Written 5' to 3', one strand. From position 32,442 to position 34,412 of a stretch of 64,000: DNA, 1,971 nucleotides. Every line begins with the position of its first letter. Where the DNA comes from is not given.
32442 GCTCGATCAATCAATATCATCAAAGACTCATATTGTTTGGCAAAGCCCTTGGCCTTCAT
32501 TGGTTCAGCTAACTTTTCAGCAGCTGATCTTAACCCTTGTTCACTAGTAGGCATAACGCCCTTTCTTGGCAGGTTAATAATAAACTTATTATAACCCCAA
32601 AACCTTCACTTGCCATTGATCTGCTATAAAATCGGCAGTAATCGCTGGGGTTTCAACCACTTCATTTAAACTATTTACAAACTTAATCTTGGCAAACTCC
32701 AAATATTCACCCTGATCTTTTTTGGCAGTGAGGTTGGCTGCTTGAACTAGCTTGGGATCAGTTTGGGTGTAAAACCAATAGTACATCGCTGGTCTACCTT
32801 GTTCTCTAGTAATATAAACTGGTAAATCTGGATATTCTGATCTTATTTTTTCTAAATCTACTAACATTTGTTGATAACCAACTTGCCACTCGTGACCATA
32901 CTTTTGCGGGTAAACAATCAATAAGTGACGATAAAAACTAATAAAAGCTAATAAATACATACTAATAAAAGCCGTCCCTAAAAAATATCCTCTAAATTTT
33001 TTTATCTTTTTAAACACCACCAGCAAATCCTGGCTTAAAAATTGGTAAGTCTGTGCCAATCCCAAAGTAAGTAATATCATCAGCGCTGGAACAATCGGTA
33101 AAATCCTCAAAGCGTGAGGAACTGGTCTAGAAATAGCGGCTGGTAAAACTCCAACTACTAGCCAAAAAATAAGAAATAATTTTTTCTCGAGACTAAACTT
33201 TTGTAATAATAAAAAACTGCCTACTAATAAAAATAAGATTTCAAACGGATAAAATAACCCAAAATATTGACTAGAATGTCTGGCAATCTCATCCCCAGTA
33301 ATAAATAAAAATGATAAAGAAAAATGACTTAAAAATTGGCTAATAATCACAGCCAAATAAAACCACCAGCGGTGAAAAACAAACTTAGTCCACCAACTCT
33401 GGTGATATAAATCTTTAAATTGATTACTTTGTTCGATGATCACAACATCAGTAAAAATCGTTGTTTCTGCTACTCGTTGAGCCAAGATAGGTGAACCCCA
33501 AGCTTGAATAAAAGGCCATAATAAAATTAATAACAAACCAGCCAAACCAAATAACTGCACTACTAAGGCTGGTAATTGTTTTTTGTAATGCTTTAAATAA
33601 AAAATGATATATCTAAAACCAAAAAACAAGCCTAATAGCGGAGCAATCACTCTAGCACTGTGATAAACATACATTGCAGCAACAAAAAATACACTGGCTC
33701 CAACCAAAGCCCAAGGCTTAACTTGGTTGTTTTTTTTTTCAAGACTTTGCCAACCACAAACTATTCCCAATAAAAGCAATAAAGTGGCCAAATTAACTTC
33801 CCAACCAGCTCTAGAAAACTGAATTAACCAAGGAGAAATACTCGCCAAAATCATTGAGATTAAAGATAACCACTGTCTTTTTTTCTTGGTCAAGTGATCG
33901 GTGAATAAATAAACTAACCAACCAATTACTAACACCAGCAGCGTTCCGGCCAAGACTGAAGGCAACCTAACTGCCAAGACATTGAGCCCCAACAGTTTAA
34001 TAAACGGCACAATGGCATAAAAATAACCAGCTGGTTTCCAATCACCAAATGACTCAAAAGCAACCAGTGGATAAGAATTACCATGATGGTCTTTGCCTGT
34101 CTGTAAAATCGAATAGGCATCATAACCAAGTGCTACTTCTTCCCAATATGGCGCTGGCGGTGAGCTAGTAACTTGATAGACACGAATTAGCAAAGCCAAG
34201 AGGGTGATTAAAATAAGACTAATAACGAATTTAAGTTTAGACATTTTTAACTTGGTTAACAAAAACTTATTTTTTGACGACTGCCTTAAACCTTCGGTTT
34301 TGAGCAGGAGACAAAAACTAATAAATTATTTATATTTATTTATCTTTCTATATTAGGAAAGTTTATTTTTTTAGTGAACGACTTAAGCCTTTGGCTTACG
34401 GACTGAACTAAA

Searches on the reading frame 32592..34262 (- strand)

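Call 25: search_protein_families(library=pfam, max_evalue=0.001, proteins=[window:32592-34262:-])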
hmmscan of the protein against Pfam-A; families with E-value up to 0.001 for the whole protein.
window:32592-34262:- (557 aa): 0 families

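Call 49: search_protein_families(library=pfam, max_evalue=10, proteins=[window:32592-34262:-])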
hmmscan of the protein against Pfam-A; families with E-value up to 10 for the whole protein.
window:32592-34262:- (557 aa): 1 family
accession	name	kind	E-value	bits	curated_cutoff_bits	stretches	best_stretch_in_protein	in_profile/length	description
PF14015.11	DUF4231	-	0.36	11.7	24.7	1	125-184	13-71/103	Protein of unknown function (DUF4231)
